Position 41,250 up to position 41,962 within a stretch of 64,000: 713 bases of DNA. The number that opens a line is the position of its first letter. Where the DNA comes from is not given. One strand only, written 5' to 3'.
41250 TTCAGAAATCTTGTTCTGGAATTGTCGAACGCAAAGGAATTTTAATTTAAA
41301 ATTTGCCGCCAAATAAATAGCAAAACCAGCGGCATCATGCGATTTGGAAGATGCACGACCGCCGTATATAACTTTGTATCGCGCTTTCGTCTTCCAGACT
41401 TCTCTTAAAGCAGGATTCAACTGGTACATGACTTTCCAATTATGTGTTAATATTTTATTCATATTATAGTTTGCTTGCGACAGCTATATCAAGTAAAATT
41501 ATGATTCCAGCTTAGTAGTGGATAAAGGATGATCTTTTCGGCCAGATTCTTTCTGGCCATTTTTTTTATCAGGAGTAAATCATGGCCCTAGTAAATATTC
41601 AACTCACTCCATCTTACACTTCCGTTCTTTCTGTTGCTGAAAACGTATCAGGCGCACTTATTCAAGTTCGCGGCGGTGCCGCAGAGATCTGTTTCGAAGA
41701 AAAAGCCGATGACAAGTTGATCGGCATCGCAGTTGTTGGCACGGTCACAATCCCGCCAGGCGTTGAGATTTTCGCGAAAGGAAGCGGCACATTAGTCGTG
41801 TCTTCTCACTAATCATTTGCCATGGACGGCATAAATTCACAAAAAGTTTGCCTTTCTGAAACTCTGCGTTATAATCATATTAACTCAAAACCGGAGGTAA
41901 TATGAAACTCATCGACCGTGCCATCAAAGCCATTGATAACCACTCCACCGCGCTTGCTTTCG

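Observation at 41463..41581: Terminator-like hairpin with T8 tail placed between a candidate promoter and the RBS of gene 41582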

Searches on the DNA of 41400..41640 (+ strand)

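Call 9: search_dna_similar(query=window:41400-41640:+, collection=phages, mode=distant, max_rows=60)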
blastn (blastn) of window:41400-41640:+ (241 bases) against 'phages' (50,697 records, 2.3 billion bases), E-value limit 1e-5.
Records with a match: 28; places in all: 32; records where one place covers at least 80% of the query: 8.
Best place of each record, by identity: >=99% 3; 95-99% 10; 90-95% 15.
By first word of the organism name: Escherichia 26; Shigella 1; Wifcevirus 1.
By host as written in the record: Escherichia coli 12; Escherichia coli O157:H7 5; Escherichia sp. 3; - 3; Escherichia coli STEC O157 1; Shigella flexneri 1; Shigella flexneri DO71 1; Escherichia coli SA02 1; and 1 more.
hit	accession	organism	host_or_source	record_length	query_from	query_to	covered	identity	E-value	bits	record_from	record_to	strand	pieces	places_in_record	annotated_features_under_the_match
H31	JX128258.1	Escherichia phage ECML-117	Escherichia coli O157:H7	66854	1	241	100%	99.2%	2e-116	423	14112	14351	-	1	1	phage terminase large subunit | hypothetical protein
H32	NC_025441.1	Escherichia phage ECML-117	Escherichia coli O157:H7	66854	1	241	100%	99.2%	2e-116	423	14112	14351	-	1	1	terminase large subunit | hypothetical protein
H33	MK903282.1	Escherichia phage Mansfield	Escherichia coli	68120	1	241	100%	97.9%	4e-112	409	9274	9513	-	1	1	hypothetical protein | terminase large subunit | ribosome_binding_site (x2)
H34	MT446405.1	Escherichia virus TH32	Escherichia coli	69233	1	241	100%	93.8%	2e-97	361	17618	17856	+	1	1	record has no annotation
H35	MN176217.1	Escherichia phage vB_Eco4M-7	Escherichia sp.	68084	1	241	100%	92.9%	9e-95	352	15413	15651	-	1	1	terminase large subunit | hypothetical protein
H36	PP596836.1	Escherichia phage vB_Eco4M-7n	Escherichia coli O157:H7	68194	1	241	100%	92.9%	9e-95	352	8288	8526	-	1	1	hypothetical protein (x2)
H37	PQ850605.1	Escherichia phage HansTraber_Bas100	Escherichia coli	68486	31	241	88%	93.4%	8e-83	311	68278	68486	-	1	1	hypothetical protein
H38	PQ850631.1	Escherichia phage VerenaGrendelmeier_Bas101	Escherichia coli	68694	31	241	88%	92.9%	4e-81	306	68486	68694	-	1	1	hypothetical protein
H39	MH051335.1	Escherichia phage vB_EcoM-Ro157lw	Escherichia coli STEC O157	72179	1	170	71%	97.1%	1e-74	285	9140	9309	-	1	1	terminase large subunit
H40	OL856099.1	Shigella phage CWP003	Shigella flexneri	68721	1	170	71%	97.1%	1e-74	285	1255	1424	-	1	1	terminase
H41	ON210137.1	Escherichia phage EC150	Escherichia coli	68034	1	170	71%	97.1%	1e-74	285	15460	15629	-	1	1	terminase large subunit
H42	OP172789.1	Escherichia phage ECO71P1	Shigella flexneri DO71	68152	1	170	71%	97.1%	1e-74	285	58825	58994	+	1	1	terminase large subunit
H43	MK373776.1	Escherichia phage vB_EcoM_WFH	-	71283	1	170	71%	94.7%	4e-68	263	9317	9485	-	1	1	terminase large subunit | terminator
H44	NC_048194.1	Escherichia phage vB_EcoM_WFH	-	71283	1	170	71%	94.7%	4e-68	263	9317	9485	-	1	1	terminase large subunit | terminator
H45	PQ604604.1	Escherichia phage ECP_WGS_SA1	Escherichia coli SA02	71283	1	167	69%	96.4%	6e-72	275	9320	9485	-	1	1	record has no annotation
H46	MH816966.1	Escherichia phage FEC19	Escherichia coli O157:H7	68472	1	170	71%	94.1%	5e-67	259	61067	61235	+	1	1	terminase large subunit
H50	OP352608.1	Escherichia phage vB_EcoM_SP13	Escherichia sp.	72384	1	168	70%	94.1%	2e-65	253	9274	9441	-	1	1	terminase large subunit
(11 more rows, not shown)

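Call 11: get_annotated_region(hit=H31, flank=800)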
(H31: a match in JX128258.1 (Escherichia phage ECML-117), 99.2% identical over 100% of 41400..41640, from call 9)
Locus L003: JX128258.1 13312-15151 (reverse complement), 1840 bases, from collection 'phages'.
description: Escherichia phage ECML-117, complete genome.
organism: Escherichia phage ECML-117 (NCBI taxid 1204521)
taxonomy: Viruses; Duplodnaviria; Heunggongvirae; Uroviricota; Caudoviricetes; Wifcevirus; Wifcevirus ECML117
host: Escherichia coli O157:H7; source: fresh and salt water samples; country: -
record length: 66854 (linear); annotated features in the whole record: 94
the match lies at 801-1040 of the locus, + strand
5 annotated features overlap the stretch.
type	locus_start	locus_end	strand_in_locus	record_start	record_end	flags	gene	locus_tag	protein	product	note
CDS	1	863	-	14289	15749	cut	-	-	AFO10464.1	phage terminase large subunit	-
CDS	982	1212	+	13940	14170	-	-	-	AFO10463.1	hypothetical protein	-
CDS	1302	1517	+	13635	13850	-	-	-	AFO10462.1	hypothetical protein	-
CDS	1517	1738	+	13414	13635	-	-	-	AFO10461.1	hypothetical protein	-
CDS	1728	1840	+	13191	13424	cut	-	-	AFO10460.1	hypothetical protein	-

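Call 12: get_annotated_region(hit=H33, flank=800)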
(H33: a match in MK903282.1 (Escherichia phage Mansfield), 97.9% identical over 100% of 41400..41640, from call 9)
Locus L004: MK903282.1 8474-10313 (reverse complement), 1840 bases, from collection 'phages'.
description: Escherichia phage Mansfield, complete genome.
organism: Escherichia phage Mansfield (NCBI taxid 2591099)
taxonomy: Viruses; Duplodnaviria; Heunggongvirae; Uroviricota; Caudoviricetes; Wifcevirus
host: Escherichia coli; source: stream water; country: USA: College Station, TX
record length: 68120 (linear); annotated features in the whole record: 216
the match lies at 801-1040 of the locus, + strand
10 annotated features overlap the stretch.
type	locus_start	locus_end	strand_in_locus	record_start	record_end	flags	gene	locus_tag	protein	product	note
CDS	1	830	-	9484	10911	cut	-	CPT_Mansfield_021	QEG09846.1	terminase large subunit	BLASTp similarity to Bacillus phage SPP1 terminase large subunit, SwissProt P54308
regulatory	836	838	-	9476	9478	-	-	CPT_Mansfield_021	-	ribosome_binding_site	CPT_Mansfield_021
regulatory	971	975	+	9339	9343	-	-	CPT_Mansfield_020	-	ribosome_binding_site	CPT_Mansfield_020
CDS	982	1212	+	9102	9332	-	-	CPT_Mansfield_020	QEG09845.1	hypothetical protein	-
regulatory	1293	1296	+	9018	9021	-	-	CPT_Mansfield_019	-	ribosome_binding_site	CPT_Mansfield_019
CDS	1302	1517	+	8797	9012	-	-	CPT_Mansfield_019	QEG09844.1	hypothetical protein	-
regulatory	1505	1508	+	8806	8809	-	-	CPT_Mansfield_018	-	ribosome_binding_site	CPT_Mansfield_018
CDS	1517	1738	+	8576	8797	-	-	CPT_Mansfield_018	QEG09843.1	hypothetical protein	-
regulatory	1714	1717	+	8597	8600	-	-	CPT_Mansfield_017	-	ribosome_binding_site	CPT_Mansfield_017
CDS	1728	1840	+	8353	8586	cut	-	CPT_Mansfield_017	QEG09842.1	hypothetical protein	-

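Call 13: get_annotated_region(hit=H34, flank=800)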
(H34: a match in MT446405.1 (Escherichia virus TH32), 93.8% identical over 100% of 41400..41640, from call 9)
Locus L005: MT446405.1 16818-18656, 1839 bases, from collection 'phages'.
description: UNVERIFIED: Escherichia virus TH32, complete genome.
organism: Escherichia virus TH32 (NCBI taxid 2736322)
taxonomy: Viruses; Duplodnaviria; Heunggongvirae; Uroviricota; Caudoviricetes; Wifcevirus
host: Escherichia coli; source: raw sewage; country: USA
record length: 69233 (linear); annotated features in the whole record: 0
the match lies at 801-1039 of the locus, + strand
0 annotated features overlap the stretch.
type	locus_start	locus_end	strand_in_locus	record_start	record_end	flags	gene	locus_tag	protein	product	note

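Call 14: get_annotated_region(hit=H35, flank=800)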
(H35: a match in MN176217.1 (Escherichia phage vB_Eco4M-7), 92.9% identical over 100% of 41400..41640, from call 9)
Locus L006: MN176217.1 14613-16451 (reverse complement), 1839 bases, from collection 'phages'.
description: Escherichia phage vB_Eco4M-7, complete genome.
organism: Escherichia phage vB_Eco4M-7 (NCBI taxid 2601674)
taxonomy: Viruses; Duplodnaviria; Heunggongvirae; Uroviricota; Caudoviricetes; Wifcevirus
host: Escherichia sp.; source: sewage; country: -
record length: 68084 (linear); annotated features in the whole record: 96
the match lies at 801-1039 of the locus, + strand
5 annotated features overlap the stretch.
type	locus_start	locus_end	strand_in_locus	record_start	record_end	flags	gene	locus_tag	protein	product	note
CDS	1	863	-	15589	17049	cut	-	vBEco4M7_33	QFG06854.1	terminase large subunit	phage terminase, large subunit domain (PF04466)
CDS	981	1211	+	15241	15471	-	-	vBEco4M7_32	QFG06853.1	hypothetical protein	-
CDS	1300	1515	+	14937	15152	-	-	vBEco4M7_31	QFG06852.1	hypothetical protein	-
CDS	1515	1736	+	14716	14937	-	-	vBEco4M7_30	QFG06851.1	hypothetical protein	-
CDS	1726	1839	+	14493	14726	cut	-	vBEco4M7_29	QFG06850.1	hypothetical protein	-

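Call 15: get_annotated_region(hit=H39, flank=800)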
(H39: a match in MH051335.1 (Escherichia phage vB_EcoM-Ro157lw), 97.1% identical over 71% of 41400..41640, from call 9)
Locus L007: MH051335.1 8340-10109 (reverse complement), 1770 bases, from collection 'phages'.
description: Escherichia phage vB_EcoM-Ro157lw, complete genome.
organism: Escherichia phage vB_EcoM-Ro157lw (NCBI taxid 2144177)
taxonomy: Viruses; Duplodnaviria; Heunggongvirae; Uroviricota; Caudoviricetes; Wifcevirus
host: Escherichia coli STEC O157; source: liquid non-fecal compost; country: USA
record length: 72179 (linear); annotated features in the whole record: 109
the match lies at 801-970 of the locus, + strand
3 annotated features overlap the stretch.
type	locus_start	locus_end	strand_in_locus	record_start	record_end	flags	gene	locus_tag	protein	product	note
CDS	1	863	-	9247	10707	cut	-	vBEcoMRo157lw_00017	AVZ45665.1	terminase large subunit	-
CDS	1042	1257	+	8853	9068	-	-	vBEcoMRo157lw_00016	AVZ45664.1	hypothetical protein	-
CDS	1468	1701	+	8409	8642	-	-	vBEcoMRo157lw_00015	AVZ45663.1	hypothetical protein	-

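Call 16: get_annotated_region(hit=H46, flank=800)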
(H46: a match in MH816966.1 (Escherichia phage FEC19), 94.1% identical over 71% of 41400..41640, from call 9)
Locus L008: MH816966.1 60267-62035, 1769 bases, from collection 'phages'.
description: Escherichia phage FEC19, complete genome.
organism: Escherichia phage FEC19 (NCBI taxid 2315486)
taxonomy: Viruses; Duplodnaviria; Heunggongvirae; Uroviricota; Caudoviricetes; Wifcevirus; Wifcevirus FEC19
host: Escherichia coli O157:H7; source: -; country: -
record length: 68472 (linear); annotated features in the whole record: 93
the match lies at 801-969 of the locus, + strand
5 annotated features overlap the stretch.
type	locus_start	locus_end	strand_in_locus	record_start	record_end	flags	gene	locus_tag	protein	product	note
CDS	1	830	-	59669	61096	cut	-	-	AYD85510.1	terminase large subunit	-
CDS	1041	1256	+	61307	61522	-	-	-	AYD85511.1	hypothetical protein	-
CDS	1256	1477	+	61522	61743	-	-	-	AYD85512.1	hypothetical protein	-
CDS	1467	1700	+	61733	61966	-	-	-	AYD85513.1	hypothetical protein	-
CDS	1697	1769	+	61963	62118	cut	-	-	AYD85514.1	hypothetical protein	-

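Call 17: get_annotated_region(hit=H50, flank=800)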
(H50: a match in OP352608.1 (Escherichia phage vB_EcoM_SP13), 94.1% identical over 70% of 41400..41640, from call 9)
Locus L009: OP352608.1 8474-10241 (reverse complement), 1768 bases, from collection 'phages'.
description: Echerichia phage vB_EcoM_SP13, complete genome.
organism: Escherichia phage vB_EcoM_SP13 (NCBI taxid 2981577)
taxonomy: Viruses; Duplodnaviria; Heunggongvirae; Uroviricota; Caudoviricetes; Wifcevirus
host: Escherichia sp.; source: -; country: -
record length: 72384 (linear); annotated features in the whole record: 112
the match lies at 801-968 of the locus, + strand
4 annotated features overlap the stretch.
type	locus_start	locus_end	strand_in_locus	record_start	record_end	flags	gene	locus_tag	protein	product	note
CDS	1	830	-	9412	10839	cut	-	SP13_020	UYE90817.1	terminase large subunit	-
CDS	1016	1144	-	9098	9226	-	-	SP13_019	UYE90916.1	hypothetical protein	-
CDS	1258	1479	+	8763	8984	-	-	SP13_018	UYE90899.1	hypothetical protein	-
CDS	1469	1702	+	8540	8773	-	-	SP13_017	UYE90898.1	hypothetical protein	-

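Call 74: search_rna_families(source=window, start=41440, end=41640, threshold=evalue, max_evalue=10)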
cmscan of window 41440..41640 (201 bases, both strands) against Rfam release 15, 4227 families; matches with E-value up to 10: 13.
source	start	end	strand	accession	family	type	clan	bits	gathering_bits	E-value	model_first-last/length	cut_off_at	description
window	41523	41565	+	RF00057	RyhB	Gene; sRNA;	-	19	55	0.22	1-67/67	no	RyhB RNA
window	41500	41566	+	RF04315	manA-II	Cis-reg;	-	18.7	100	0.39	1-147/147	no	manA_II ncRNA motif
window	41493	41563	+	RF00078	MicA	Gene; sRNA;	-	16.3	41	2.8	1-75/75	no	MicA sRNA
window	41444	41504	-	RF01475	rli45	Gene; antisense;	-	16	60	3.6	1-78/78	no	Listeria snRNA rli45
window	41450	41550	+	RF01821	RsaH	Gene; sRNA;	-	15.2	50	3.8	1-123/123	no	RNA Staph. aureus H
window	41515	41613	+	RF00321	snoZ247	Gene; snRNA; snoRNA; CD-box;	-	13.7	38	2.6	1-139/139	no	Small nucleolar RNA Z247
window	41447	41567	+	RF00444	PrrF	Gene; sRNA;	-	13.7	90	4.8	1-150/150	no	PrrF RNA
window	41502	41565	+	RF02278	Betaproteobacteria_toxic_sRNA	Gene; sRNA;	-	13.3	50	2.3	1-64/64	no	Betaproteobacteria toxic small RNA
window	41522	41618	+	RF00472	snosnR55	Gene; snRNA; snoRNA; CD-box;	CL00054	13.3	50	5.8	1-92/92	no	Small nucleolar RNA snR55/Z10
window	41540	41588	+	RF00140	Alpha_RBS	Cis-reg;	-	11.6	38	1.4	4-84/110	no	Alpha operon ribosome binding site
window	41533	41612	-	RF00426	SCARNA15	Gene; snRNA; snoRNA; scaRNA;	CL00019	11.5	65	9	1-128/128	no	Small Cajal body specific RNA 15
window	41540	41573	+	RF02843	RefA5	Gene; antisense;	-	11.2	91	7.5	1-68/68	no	Enterococcus sRNA A5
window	41526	41640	+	RF02041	HOTTIP_2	Gene; lncRNA;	-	5.5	80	1.8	1-91/374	3'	HOXA transcript at the distal tip, conserved region 2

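Call 79: search_dna_similar(query=window:41495-41570:+, collection=ecoli_genomes, mode=distant, max_evalue=10, max_rows=10)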
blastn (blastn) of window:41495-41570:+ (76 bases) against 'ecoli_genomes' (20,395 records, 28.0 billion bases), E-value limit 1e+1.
No match.

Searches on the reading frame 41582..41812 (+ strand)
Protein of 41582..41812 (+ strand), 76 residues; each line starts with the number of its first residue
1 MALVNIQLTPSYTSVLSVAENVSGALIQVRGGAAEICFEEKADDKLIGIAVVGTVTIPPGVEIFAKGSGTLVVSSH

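Call 41: search_protein_families(library=phrogs, proteins=[window:41582-41812:+], max_evalue=0.01)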
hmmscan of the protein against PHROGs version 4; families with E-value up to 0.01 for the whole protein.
window:41582-41812:+ (76 aa): 0 families

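Call 61: find_homologous_proteins(query=window:41582-41812:+, max_evalue=0.001)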
Query window:41582-41812:+ (76 aa): 7 proteins with E <= 0.001 among 7 candidates.
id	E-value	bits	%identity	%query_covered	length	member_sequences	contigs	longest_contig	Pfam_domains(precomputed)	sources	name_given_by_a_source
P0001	7.6e-38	145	95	100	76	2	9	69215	-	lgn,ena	-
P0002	1.4e-37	144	93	100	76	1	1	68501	-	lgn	-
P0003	3.1e-37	143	96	100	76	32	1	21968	-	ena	-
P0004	7.7e-37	142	93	100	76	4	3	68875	-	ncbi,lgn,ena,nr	ncbi:hypothetical protein BO117_RS13665 [Escherichia coli]|nr:hypothetical protein [Escherichia coli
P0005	8.5e-37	141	93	100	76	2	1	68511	-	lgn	-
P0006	1.4e-15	74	98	54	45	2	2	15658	-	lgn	-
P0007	1.7e-14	71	93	54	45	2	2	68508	-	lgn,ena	-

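Call 78: search_protein_families(library=pfam, alignment_id=A2, max_evalue=0.01)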
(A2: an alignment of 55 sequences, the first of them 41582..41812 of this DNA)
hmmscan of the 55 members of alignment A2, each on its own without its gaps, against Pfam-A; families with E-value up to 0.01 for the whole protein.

A. member 1, window:41582-41812:+ (76 aa): 0 families

B. families by the number of members that match (of 55 scanned): 4 families
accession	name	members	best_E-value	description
PF23984.1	DUF7307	1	2.6e-37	Pam3 gp33-like protein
PF01407.22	Gemini_AL3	1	0.00091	Geminivirus AL3 protein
PF24333.1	DUF7501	1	0.0056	Family of unknown function (DUF7501)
PF21806.3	DUF6879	1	0.0061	Family of unknown function (DUF6879)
